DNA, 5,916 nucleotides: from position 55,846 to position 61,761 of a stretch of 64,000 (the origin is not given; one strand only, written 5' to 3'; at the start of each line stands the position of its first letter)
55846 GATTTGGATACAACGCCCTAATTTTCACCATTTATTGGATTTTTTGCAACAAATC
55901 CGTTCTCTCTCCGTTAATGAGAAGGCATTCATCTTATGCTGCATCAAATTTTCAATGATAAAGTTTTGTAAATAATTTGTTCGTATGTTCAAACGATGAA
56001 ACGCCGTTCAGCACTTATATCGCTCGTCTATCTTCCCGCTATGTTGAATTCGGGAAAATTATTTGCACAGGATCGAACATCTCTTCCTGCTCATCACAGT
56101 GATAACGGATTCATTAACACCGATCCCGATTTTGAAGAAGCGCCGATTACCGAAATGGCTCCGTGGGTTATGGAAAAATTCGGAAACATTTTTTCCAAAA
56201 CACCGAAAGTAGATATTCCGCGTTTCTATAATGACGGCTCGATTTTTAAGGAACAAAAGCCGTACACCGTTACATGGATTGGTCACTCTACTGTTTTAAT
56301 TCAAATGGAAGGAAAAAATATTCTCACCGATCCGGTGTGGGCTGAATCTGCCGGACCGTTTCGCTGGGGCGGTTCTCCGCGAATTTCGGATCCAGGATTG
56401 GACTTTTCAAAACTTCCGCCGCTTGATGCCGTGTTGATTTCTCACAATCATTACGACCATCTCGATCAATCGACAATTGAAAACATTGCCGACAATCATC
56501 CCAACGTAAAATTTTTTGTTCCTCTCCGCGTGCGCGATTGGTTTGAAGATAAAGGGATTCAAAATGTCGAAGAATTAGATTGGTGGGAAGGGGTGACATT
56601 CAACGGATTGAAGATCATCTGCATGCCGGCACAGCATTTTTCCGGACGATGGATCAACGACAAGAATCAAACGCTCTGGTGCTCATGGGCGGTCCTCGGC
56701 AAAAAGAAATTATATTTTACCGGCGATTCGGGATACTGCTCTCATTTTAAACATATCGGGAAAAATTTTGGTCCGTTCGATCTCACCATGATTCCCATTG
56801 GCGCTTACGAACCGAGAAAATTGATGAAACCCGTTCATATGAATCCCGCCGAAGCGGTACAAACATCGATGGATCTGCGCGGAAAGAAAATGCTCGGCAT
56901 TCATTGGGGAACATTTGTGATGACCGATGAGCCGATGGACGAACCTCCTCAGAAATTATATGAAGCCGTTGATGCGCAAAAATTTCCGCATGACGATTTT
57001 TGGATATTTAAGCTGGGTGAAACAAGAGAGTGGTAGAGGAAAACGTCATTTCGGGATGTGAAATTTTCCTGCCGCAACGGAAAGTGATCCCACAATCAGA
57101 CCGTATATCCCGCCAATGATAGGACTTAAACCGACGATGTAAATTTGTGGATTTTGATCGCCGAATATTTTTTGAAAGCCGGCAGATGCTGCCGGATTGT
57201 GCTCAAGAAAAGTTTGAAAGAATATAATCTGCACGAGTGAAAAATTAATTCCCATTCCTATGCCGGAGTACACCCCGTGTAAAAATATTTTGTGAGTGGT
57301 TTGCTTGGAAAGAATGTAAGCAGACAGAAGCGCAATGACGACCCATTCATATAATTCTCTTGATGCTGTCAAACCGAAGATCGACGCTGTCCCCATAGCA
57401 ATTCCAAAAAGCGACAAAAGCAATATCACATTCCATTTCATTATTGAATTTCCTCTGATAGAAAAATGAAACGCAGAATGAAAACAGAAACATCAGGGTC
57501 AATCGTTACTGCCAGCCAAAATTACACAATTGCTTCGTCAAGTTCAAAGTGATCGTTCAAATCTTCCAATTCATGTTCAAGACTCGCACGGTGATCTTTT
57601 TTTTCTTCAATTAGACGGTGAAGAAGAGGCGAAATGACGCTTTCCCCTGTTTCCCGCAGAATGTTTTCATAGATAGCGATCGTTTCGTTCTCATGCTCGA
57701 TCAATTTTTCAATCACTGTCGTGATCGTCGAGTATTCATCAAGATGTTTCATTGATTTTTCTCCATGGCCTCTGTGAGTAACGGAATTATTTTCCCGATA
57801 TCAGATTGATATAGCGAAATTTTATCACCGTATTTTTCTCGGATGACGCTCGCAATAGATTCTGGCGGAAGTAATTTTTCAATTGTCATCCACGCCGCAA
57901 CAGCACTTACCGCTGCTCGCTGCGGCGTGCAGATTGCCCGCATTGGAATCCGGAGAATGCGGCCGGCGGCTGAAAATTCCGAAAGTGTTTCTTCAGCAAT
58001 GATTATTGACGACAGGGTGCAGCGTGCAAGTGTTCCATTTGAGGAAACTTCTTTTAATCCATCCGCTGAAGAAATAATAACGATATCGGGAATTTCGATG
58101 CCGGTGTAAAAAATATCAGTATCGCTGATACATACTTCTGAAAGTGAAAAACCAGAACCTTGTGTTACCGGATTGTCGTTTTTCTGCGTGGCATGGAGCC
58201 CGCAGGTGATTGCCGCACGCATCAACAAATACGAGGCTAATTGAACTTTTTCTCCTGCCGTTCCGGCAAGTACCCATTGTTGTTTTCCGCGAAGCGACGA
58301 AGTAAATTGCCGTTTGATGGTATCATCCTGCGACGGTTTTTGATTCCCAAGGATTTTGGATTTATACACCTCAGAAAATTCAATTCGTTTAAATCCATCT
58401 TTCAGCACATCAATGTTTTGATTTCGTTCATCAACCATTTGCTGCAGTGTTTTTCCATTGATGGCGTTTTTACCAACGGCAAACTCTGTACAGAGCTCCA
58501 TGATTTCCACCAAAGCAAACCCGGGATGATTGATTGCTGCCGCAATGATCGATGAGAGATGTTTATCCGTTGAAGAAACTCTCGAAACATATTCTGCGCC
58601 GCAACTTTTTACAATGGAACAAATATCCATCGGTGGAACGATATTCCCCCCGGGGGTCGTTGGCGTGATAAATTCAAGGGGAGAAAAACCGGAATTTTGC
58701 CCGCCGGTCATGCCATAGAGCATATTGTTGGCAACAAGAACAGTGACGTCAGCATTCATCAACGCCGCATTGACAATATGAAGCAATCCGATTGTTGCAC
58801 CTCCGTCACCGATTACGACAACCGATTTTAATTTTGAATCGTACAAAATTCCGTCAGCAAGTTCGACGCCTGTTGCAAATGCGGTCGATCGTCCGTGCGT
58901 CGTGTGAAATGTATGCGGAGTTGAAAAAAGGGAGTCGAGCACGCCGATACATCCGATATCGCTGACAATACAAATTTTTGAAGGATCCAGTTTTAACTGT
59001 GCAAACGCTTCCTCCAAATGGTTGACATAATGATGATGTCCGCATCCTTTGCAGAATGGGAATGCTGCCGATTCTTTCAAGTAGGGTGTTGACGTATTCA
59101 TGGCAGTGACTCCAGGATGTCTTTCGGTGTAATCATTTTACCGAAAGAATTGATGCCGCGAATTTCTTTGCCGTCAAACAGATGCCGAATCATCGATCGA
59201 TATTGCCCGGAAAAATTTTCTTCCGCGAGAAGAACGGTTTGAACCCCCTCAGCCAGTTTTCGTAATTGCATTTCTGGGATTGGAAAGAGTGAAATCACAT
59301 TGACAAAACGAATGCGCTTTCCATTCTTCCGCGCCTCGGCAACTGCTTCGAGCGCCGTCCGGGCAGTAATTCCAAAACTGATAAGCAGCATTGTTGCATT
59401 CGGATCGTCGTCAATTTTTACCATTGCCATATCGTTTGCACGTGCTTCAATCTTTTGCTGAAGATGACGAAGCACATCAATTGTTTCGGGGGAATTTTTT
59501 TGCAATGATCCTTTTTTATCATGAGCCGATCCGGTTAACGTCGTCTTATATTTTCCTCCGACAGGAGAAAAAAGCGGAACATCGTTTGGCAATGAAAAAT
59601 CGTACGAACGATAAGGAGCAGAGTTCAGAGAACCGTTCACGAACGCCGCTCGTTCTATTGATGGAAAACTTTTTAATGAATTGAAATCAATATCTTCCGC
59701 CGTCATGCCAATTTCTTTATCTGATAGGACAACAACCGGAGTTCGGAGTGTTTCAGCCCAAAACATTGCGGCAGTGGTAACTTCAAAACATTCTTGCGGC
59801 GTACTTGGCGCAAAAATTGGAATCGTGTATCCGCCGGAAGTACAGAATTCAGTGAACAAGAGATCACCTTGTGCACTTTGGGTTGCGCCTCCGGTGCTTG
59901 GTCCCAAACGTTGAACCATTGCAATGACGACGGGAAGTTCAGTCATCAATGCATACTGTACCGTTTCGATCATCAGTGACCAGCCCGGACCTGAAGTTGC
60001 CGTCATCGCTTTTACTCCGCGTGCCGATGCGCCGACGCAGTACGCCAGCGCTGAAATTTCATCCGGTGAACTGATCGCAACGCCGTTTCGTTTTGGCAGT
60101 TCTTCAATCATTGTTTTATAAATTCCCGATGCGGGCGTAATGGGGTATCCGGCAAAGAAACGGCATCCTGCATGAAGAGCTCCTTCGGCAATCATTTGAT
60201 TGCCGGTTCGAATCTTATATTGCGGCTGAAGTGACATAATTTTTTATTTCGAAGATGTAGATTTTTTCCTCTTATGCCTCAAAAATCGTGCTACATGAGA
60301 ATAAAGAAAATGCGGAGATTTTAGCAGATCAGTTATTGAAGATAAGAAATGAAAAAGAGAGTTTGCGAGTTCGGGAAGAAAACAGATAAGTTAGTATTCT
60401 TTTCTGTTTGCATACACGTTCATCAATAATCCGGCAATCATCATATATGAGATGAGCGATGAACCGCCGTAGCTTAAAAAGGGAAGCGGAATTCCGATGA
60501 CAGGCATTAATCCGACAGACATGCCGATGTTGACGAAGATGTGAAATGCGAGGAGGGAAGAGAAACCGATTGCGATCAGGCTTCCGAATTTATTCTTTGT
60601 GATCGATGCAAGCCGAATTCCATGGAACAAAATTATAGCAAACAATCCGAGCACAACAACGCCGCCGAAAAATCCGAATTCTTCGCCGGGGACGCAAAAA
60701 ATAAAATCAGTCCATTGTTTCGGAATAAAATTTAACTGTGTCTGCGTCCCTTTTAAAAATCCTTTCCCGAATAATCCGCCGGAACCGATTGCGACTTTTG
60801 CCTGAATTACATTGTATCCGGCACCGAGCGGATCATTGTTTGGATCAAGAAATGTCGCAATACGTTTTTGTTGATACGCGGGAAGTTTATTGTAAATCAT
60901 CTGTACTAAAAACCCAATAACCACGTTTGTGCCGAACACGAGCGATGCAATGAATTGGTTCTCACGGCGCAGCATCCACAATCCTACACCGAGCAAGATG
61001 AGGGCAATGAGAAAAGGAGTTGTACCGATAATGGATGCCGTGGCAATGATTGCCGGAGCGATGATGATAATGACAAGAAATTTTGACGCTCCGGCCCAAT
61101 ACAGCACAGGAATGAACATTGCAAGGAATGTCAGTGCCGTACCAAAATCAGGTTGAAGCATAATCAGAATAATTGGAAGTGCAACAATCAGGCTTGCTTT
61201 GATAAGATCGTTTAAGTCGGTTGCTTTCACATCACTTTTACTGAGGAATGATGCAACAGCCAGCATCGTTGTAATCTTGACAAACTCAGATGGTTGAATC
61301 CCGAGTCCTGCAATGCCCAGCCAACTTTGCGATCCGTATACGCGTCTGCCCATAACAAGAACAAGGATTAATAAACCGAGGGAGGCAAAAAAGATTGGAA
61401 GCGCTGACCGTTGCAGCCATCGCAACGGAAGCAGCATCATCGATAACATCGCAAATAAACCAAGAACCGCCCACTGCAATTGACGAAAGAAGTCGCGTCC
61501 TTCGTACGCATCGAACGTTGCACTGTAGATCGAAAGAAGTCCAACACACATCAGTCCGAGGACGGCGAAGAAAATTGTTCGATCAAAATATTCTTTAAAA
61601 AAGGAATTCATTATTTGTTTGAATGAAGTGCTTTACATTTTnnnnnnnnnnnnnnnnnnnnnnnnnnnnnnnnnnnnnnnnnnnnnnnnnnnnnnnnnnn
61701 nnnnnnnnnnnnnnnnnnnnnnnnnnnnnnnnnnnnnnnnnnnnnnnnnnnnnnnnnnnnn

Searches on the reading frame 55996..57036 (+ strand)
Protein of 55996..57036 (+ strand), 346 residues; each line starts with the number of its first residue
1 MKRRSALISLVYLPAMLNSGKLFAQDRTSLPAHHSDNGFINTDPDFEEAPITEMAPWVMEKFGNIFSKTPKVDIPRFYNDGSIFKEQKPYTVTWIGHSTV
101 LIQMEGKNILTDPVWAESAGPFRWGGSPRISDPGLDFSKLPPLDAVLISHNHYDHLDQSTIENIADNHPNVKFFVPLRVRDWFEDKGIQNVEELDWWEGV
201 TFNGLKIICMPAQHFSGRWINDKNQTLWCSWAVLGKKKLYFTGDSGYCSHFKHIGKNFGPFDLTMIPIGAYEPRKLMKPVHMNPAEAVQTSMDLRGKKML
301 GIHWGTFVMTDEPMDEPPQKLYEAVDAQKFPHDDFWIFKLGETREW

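Call 86: search_protein_families(library=pfam, max_evalue=0.001, proteins=[window:55996-57036:+])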
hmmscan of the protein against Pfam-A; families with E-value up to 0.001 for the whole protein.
window:55996-57036:+ (346 aa): 3 families
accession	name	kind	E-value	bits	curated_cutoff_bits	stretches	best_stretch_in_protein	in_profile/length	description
PF12706.13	Lactamase_B_2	-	2.1e-42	145.5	27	1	108-304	2-200/200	Beta-lactamase superfamily domain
PF13483.12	Lactamase_B_3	-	8.1e-19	68.6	24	1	91-303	1-160/160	Beta-lactamase superfamily domain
PF00753.33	Lactamase_B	-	1.8e-07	31.7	22.7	1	93-156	2-57/196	Metallo-beta-lactamase superfamily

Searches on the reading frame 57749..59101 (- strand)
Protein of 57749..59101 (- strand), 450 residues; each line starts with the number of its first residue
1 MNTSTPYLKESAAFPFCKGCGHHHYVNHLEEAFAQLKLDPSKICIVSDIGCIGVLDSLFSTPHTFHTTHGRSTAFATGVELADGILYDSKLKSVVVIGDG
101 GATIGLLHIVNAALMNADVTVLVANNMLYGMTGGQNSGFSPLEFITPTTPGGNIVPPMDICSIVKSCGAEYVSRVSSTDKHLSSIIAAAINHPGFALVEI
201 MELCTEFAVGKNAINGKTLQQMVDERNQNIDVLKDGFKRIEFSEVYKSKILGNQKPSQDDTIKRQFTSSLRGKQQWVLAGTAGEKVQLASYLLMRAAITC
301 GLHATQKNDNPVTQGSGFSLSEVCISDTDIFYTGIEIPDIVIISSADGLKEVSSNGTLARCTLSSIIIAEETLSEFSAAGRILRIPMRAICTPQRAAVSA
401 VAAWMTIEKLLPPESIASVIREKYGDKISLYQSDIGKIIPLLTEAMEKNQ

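Call 30: search_protein_families(library=ncbifam, max_evalue=0.00001, proteins=[window:57749-59101:-])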
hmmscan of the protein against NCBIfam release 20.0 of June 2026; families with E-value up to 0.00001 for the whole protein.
window:57749-59101:- (450 aa): 11 families
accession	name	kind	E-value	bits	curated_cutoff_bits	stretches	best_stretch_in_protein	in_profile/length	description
NF008820.0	PRK11866.1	equivalog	4.5e-42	144.4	402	1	15-208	16-205/287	2-oxoacid ferredoxin oxidoreductase subunit beta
TIGR02177.1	PorB_KorB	subfamily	1.1e-37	130.1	261.9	1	16-207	3-190/286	2-oxoacid:acceptor oxidoreductase, beta subunit, pyruvate/2-ketoisovalerate family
NF007207.0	PRK09628.1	equivalog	3.6e-37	128.5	364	1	16-244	18-239/277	2-oxoglutarate ferredoxin oxidoreductase subunit beta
NF041171.1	Oxoac_fdxbeta_Archa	equivalog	5e-35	121.2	423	1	16-208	5-193/296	2-oxoacid:ferredoxin oxidoreductase subunit beta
NF008821.0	PRK11869.1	equivalog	1.7e-31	109.2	438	1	10-208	10-204/286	2-oxoacid ferredoxin oxidoreductase subunit beta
NF008819.1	PRK11865.1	equivalog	3.2e-12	46.3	405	1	17-205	21-213/300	pyruvate synthase subunit PorB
TIGR03336.1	IOR_alpha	equivalog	2e-11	42.9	650.9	1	16-208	358-535/595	indolepyruvate ferredoxin oxidoreductase subunit alpha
NF008818.0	PRK11864.1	subfamily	9.7e-10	38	405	1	17-204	21-208/300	3-methyl-2-oxobutanoate dehydrogenase subunit beta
NF005485.1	PRK07092.1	equivalog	1.5e-06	27.3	493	1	88-201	412-517/523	benzoylformate decarboxylase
NF045792.1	OxalOxredbeta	equivalog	4.5e-06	25.9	590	1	45-157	46-169/311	oxalate oxidoreductase subunit beta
NF005470.0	PRK07064.1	equivalog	7.8e-06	25.2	495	0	69-200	403-527/552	thiamine pyrophosphate-binding protein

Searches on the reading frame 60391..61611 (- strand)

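Call 30: search_protein_families(library=ncbifam, max_evalue=0.00001, proteins=[window:60391-61611:-])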
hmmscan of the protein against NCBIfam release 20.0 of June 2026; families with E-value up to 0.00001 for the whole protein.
window:60391-61611:- (406 aa): 6 families
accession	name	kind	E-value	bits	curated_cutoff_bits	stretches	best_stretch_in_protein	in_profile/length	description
TIGR02210.1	rodA_shape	equivalog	1.7e-116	389.2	336.7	1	10-403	1-356/357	rod shape-determining protein RodA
TIGR02614.1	ftsW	equivalog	2.3e-82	277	337.5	2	225-401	180-355/357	putative lipid II flippase FtsW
NF037961.1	RodA_shape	subfamily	7e-82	275.9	150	1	15-404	6-412/415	rod shape-determining protein RodA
TIGR02615.1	spoVE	exception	3.2e-70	237.4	448.8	2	203-399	159-352/354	stage V sporulation protein E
NF008060.0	PRK10794.1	equivalog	7.7e-69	232.4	590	2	179-404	144-364/370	peptidoglycan glycosyltransferase MrdB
NF008042.0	PRK10774.1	equivalog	3.1e-46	158.1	493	2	205-397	204-386/405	cell division protein FtsW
